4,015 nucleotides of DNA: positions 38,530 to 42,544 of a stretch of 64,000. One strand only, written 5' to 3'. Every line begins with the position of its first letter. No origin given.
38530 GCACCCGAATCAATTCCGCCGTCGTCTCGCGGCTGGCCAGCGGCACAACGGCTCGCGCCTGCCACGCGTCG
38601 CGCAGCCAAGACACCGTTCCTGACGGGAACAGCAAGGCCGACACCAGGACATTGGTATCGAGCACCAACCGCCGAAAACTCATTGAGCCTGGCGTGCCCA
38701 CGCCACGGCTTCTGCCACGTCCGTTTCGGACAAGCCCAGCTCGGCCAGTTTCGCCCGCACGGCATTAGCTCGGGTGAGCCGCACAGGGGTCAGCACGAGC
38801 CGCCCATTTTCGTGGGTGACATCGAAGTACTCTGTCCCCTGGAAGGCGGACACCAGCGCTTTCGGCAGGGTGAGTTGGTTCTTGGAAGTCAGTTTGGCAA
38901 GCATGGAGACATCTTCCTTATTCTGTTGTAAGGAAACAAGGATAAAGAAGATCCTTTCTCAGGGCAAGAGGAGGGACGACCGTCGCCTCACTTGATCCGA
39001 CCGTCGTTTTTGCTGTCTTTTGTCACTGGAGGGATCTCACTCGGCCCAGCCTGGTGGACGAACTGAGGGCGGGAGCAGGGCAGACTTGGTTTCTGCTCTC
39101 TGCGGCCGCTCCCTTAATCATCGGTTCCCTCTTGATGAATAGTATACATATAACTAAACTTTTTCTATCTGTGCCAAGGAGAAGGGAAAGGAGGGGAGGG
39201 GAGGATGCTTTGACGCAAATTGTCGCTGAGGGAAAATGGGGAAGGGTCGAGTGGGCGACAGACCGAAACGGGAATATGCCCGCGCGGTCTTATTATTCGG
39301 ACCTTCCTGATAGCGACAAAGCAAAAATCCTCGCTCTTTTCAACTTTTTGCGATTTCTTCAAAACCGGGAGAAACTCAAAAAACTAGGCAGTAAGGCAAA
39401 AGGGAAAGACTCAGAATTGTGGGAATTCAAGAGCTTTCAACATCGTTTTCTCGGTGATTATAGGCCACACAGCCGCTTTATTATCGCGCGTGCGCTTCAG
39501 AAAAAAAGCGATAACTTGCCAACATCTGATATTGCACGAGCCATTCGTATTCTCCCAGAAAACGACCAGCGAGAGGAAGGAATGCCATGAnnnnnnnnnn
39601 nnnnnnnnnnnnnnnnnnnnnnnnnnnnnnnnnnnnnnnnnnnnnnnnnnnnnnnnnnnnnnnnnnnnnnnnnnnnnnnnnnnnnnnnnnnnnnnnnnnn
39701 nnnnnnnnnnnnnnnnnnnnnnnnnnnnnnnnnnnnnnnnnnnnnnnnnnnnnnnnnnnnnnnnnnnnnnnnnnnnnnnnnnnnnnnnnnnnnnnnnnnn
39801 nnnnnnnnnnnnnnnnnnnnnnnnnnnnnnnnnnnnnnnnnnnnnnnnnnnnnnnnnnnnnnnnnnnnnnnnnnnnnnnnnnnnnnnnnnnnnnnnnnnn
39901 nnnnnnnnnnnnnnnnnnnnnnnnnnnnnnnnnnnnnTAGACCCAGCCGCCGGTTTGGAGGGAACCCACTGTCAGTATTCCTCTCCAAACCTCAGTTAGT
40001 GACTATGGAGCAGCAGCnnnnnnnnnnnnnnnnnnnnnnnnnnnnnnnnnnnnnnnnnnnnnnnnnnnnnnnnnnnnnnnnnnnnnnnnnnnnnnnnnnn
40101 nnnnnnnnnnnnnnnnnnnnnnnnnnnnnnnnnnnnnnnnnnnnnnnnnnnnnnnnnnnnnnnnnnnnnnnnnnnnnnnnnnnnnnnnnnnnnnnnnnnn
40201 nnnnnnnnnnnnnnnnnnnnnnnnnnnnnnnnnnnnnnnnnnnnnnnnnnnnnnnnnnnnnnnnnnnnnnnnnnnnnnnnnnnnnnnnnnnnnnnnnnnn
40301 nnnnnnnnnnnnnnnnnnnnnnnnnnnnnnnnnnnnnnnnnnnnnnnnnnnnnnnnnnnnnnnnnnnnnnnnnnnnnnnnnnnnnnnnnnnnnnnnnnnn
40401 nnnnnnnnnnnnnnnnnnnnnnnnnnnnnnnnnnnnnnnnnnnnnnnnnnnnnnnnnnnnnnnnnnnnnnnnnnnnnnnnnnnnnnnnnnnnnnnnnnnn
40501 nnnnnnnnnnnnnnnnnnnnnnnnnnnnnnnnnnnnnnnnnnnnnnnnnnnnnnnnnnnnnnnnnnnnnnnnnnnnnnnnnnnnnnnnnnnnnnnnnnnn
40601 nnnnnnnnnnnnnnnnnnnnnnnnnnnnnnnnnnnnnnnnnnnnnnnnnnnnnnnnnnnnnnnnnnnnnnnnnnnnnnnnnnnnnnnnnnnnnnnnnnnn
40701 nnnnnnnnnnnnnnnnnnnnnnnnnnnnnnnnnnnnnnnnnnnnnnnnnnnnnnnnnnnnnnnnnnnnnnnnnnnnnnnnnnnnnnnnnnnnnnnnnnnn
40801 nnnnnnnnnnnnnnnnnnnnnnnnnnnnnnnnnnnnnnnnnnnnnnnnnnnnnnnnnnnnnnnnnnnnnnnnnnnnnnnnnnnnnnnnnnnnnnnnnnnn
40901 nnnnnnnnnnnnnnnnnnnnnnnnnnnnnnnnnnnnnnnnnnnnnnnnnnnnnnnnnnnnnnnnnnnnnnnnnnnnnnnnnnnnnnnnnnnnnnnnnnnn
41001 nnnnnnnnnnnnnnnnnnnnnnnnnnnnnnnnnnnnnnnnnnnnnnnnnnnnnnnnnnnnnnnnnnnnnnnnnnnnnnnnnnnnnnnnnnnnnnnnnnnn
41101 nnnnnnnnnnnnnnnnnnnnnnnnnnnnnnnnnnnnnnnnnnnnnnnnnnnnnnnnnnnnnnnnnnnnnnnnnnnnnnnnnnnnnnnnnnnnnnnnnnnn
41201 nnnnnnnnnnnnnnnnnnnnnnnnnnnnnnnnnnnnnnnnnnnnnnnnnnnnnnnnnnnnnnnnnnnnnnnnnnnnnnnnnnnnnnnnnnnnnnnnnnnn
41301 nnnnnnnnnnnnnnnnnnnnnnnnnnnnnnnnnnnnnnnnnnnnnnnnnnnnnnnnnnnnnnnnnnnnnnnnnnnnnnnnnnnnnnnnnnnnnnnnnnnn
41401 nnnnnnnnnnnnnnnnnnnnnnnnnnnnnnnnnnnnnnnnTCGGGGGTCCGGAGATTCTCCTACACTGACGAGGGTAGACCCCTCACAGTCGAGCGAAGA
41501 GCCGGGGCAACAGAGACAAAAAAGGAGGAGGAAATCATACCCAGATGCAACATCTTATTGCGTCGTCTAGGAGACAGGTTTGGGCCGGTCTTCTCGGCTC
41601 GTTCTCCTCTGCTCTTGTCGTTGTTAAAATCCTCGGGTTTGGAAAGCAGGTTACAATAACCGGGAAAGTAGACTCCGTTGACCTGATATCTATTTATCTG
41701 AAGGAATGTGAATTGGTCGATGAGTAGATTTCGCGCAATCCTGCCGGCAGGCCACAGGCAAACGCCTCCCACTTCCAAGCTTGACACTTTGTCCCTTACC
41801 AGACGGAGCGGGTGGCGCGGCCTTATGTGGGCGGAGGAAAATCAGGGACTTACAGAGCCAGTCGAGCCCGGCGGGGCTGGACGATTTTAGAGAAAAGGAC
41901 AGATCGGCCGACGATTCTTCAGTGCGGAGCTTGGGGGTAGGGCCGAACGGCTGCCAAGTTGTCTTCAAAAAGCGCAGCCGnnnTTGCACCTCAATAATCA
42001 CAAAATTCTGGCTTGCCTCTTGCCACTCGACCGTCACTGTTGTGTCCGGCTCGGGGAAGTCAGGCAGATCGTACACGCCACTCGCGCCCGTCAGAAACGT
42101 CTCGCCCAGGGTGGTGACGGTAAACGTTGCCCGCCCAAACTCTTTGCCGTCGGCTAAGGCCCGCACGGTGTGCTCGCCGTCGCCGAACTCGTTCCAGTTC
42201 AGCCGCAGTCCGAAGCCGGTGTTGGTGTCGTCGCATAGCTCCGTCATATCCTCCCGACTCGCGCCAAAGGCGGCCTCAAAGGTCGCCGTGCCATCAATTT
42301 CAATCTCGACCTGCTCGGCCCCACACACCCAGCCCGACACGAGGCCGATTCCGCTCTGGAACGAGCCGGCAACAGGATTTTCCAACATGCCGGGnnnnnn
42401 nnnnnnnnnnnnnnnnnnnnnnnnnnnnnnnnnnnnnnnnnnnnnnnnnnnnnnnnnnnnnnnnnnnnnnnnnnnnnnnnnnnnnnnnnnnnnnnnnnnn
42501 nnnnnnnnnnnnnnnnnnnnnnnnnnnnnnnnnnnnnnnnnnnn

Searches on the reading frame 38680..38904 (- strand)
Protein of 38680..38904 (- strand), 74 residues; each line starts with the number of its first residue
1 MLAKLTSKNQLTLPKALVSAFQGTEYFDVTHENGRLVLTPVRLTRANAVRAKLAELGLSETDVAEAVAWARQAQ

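Call 6: search_protein_families(library=pfam, proteins=[window:38680-38904:-], max_evalue=0.01)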
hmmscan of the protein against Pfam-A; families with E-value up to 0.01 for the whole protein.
window:38680-38904:- (74 aa): 1 family
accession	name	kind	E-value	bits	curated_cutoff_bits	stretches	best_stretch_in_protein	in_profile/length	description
PF04014.23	MazE_antitoxin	-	0.0014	19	24.7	0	3-42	2-44/48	Antidote-toxin recognition MazE, bacterial antitoxin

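Call 51: search_protein_families(library=pfam, proteins=[L006:1320-2285:+, L006:2237-2662:-, L006:2887-3606:+, L006:3606-7337:+, L006:7349-7663:+, L006:11055-11603:+, L006:9097-9531:+], max_evalue=0.01)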
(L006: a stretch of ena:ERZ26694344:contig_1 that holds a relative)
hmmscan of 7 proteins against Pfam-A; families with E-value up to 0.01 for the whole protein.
L006:1320-2285:+ (321 aa): 2 families
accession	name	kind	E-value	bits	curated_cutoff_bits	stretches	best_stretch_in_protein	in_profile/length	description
PF13576.12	Pentapeptide_3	-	3.9e-19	69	27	4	111-155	1-44/48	Pentapeptide repeats (9 copies)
PF00805.28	Pentapeptide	-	0.0011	19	20.2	0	87-104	6-23/40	Pentapeptide repeats (8 copies)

L006:2237-2662:- (141 aa): 0 families

L006:2887-3606:+ (239 aa): 2 families
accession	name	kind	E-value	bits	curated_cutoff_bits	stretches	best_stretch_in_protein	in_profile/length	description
PF07751.16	Abi_2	-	5e-06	27.4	25.6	1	38-192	28-183/184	Abi-like protein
PF18731.6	HEPN_Swt1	-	0.00081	20.1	27.5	0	65-193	6-97/115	Swt1-like HEPN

L006:3606-7337:+ (1243 aa): 0 families

L006:7349-7663:+ (104 aa): 0 families

L006:11055-11603:+ (182 aa): 0 families

L006:9097-9531:+ (144 aa): 5 families
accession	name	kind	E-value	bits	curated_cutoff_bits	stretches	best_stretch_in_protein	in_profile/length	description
PF01381.28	HTH_3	-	3.9e-09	36.8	23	1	38-85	4-51/55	Helix-turn-helix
PF13443.12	HTH_26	-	4.4e-06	27.3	22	1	37-84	4-52/63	Cro/C1-type HTH DNA-binding domain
PF13560.12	HTH_31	-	5.6e-06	27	27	1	22-83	9-55/64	Helix-turn-helix domain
PF13744.12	HTH_37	-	6.8e-05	23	27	1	30-91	18-80/80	Helix-turn-helix domain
PF17762.8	HTH_ParB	-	0.0053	17.3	22.6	1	28-64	5-41/102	ParB HTH domain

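Call 67: search_protein_families(library=padloc, proteins=[L006:2887-3606:+, L006:3606-7337:+, L006:1320-2285:+], max_evalue=0.001)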
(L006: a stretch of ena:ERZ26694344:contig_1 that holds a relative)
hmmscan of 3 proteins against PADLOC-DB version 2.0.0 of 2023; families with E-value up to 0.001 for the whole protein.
L006:2887-3606:+ (239 aa): 2 families
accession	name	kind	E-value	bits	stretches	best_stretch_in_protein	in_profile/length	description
PDLC04038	PD-T4-5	-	5.5e-19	66.5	1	25-199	14-212/309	-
PDLC02344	AbiD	-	1.2e-06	26.5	0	158-198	172-212/277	AbiD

L006:3606-7337:+ (1243 aa): 0 families

L006:1320-2285:+ (321 aa): 0 families

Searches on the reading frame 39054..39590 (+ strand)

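Call 6: search_protein_families(library=pfam, proteins=[window:39054-39590:+], max_evalue=0.01)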
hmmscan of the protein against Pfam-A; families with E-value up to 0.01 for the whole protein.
window:39054-39590:+ (178 aa): 1 family
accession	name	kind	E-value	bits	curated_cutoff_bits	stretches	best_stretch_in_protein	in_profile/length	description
PF05973.20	Gp49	-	2.9e-05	24.5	23.9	1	82-165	4-87/90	Phage derived protein Gp49-like (DUF891)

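Call 51: search_protein_families(library=pfam, proteins=[L006:1320-2285:+, L006:2237-2662:-, L006:2887-3606:+, L006:3606-7337:+, L006:7349-7663:+, L006:11055-11603:+, L006:9097-9531:+], max_evalue=0.01)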
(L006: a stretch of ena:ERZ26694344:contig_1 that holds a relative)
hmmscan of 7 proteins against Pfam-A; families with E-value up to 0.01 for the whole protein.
L006:1320-2285:+ (321 aa): 2 families
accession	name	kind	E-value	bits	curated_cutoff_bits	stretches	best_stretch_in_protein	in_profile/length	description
PF13576.12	Pentapeptide_3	-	3.9e-19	69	27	4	111-155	1-44/48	Pentapeptide repeats (9 copies)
PF00805.28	Pentapeptide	-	0.0011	19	20.2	0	87-104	6-23/40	Pentapeptide repeats (8 copies)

L006:2237-2662:- (141 aa): 0 families

L006:2887-3606:+ (239 aa): 2 families
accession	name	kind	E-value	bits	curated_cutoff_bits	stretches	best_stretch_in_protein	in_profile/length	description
PF07751.16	Abi_2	-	5e-06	27.4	25.6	1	38-192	28-183/184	Abi-like protein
PF18731.6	HEPN_Swt1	-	0.00081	20.1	27.5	0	65-193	6-97/115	Swt1-like HEPN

L006:3606-7337:+ (1243 aa): 0 families

L006:7349-7663:+ (104 aa): 0 families

L006:11055-11603:+ (182 aa): 0 families

L006:9097-9531:+ (144 aa): 5 families
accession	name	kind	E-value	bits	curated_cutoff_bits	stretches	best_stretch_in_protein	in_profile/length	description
PF01381.28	HTH_3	-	3.9e-09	36.8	23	1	38-85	4-51/55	Helix-turn-helix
PF13443.12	HTH_26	-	4.4e-06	27.3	22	1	37-84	4-52/63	Cro/C1-type HTH DNA-binding domain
PF13560.12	HTH_31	-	5.6e-06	27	27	1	22-83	9-55/64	Helix-turn-helix domain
PF13744.12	HTH_37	-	6.8e-05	23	27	1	30-91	18-80/80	Helix-turn-helix domain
PF17762.8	HTH_ParB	-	0.0053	17.3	22.6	1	28-64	5-41/102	ParB HTH domain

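Call 67: search_protein_families(library=padloc, proteins=[L006:2887-3606:+, L006:3606-7337:+, window:39054-39590:+, L006:1320-2285:+], max_evalue=0.001)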
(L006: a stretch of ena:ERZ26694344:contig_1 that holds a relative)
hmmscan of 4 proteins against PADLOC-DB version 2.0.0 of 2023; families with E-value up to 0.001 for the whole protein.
L006:2887-3606:+ (239 aa): 2 families
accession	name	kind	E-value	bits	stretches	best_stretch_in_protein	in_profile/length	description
PDLC04038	PD-T4-5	-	5.5e-19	66.5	1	25-199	14-212/309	-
PDLC02344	AbiD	-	1.2e-06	26.5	0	158-198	172-212/277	AbiD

L006:3606-7337:+ (1243 aa): 0 families

window:39054-39590:+ (178 aa): 0 families

L006:1320-2285:+ (321 aa): 0 families

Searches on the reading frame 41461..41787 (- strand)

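Call 51: search_protein_families(library=pfam, proteins=[L006:1320-2285:+, L006:2237-2662:-, L006:2887-3606:+, L006:3606-7337:+, L006:7349-7663:+, L006:11055-11603:+, L006:9097-9531:+], max_evalue=0.01)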
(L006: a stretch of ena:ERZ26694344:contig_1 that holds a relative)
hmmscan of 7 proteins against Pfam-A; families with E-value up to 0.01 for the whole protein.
L006:1320-2285:+ (321 aa): 2 families
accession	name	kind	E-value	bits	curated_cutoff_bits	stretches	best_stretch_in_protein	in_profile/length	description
PF13576.12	Pentapeptide_3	-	3.9e-19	69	27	4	111-155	1-44/48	Pentapeptide repeats (9 copies)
PF00805.28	Pentapeptide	-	0.0011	19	20.2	0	87-104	6-23/40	Pentapeptide repeats (8 copies)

L006:2237-2662:- (141 aa): 0 families

L006:2887-3606:+ (239 aa): 2 families
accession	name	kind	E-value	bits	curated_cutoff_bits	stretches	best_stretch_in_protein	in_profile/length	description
PF07751.16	Abi_2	-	5e-06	27.4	25.6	1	38-192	28-183/184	Abi-like protein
PF18731.6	HEPN_Swt1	-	0.00081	20.1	27.5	0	65-193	6-97/115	Swt1-like HEPN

L006:3606-7337:+ (1243 aa): 0 families

L006:7349-7663:+ (104 aa): 0 families

L006:11055-11603:+ (182 aa): 0 families

L006:9097-9531:+ (144 aa): 5 families
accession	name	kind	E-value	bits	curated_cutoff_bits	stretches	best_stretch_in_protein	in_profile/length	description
PF01381.28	HTH_3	-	3.9e-09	36.8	23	1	38-85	4-51/55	Helix-turn-helix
PF13443.12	HTH_26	-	4.4e-06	27.3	22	1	37-84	4-52/63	Cro/C1-type HTH DNA-binding domain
PF13560.12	HTH_31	-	5.6e-06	27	27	1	22-83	9-55/64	Helix-turn-helix domain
PF13744.12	HTH_37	-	6.8e-05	23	27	1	30-91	18-80/80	Helix-turn-helix domain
PF17762.8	HTH_ParB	-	0.0053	17.3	22.6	1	28-64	5-41/102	ParB HTH domain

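Call 67: search_protein_families(library=padloc, proteins=[L006:2887-3606:+, L006:3606-7337:+, L006:1320-2285:+], max_evalue=0.001)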
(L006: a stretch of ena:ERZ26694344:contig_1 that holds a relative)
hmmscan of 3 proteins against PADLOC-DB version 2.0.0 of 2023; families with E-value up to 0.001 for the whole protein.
L006:2887-3606:+ (239 aa): 2 families
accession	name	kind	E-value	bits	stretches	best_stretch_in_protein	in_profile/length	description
PDLC04038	PD-T4-5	-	5.5e-19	66.5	1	25-199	14-212/309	-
PDLC02344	AbiD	-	1.2e-06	26.5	0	158-198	172-212/277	AbiD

L006:3606-7337:+ (1243 aa): 0 families

L006:1320-2285:+ (321 aa): 0 families

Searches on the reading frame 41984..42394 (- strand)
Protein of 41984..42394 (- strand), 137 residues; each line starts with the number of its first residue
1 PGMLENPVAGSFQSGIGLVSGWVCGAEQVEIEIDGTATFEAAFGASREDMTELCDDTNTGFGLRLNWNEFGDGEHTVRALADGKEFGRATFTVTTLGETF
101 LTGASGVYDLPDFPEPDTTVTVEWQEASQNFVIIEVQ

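Call 17: find_homologous_proteins(query=window:41984-42394:-, max_evalue=0.00001)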
Query seq(137 aa) (137 aa): 74 proteins with E <= 0.00001 among 99 candidates.
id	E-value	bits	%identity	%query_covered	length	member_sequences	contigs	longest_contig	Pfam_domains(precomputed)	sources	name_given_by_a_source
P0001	1.1e-76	273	90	99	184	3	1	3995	-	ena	-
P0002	7.6e-73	261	58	98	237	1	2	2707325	-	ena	-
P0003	8.6e-63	228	56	96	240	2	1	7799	-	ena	-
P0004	1.8e-61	224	76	82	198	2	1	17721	-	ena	-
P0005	1.1e-59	218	63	95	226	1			-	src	-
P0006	4.5e-58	213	54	99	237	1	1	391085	-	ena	-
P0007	1.1e-57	212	60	96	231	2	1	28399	-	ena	-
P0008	3.7e-57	210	58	99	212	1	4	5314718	-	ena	-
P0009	2.6e-56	207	85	81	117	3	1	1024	-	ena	-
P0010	4.7e-55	203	57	96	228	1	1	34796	-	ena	-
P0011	1.0e-54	202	55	98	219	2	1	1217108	-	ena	-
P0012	1.1e-54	202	57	96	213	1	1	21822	-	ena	-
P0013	5.4e-54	200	63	98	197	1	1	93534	-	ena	-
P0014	1.3e-53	199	60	99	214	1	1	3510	-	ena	-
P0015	2.2e-53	198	68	99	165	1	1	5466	-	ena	-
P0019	1.9e-46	175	89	64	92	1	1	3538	-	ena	-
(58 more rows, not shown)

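Call 18: find_encoding_contigs(protein=P0001, flank=10000, max_places=5)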
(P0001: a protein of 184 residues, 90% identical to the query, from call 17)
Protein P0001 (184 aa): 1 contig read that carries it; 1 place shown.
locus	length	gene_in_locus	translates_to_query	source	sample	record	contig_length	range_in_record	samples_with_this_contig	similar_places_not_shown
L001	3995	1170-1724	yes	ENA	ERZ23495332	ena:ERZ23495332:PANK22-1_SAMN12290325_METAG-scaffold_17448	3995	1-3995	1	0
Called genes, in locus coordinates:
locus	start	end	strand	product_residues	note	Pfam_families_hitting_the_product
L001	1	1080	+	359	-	?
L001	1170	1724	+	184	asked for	-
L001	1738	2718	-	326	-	PF03446:NAD_binding_2, PF00393:6PGD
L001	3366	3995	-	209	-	?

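Call 19: find_encoding_contigs(protein=P0004, flank=10000, max_places=5)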
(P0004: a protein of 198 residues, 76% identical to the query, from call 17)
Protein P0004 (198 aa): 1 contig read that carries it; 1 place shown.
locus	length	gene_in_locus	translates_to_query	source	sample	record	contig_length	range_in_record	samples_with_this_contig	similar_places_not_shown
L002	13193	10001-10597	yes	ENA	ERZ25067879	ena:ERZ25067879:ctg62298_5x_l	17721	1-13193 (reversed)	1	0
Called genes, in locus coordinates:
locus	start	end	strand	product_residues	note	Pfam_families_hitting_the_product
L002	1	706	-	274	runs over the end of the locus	PF03301:Trp_dioxygenase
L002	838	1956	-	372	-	PF00296:Bac_luciferase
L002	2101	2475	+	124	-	-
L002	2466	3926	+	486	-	PF07364:DUF1485, PF07171:MlrC_C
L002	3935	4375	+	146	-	PF00903:Glyoxalase, PF13468:Glyoxalase_3, PF13669:Glyoxalase_4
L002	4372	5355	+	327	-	PF00892:EamA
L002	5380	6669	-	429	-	PF05977:MFS_3, PF07690:MFS_1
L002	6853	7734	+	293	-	PF00296:Bac_luciferase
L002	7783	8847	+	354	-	-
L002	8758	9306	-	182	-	-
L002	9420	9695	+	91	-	-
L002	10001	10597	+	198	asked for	-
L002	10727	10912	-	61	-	-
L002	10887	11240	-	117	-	PF01262:AlaDh_PNT_C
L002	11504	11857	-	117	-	PF05222:AlaDh_PNT_N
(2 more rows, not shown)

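Call 20: find_encoding_contigs(protein=P0019, flank=10000, max_places=5)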
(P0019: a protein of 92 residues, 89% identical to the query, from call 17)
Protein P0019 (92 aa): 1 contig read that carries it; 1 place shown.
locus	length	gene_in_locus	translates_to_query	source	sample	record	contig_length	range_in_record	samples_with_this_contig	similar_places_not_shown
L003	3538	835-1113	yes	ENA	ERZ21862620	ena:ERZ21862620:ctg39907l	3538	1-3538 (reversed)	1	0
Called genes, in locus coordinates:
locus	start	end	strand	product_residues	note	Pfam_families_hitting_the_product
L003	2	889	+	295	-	?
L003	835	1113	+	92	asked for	-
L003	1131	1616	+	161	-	-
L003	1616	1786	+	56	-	-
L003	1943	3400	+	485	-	-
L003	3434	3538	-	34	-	?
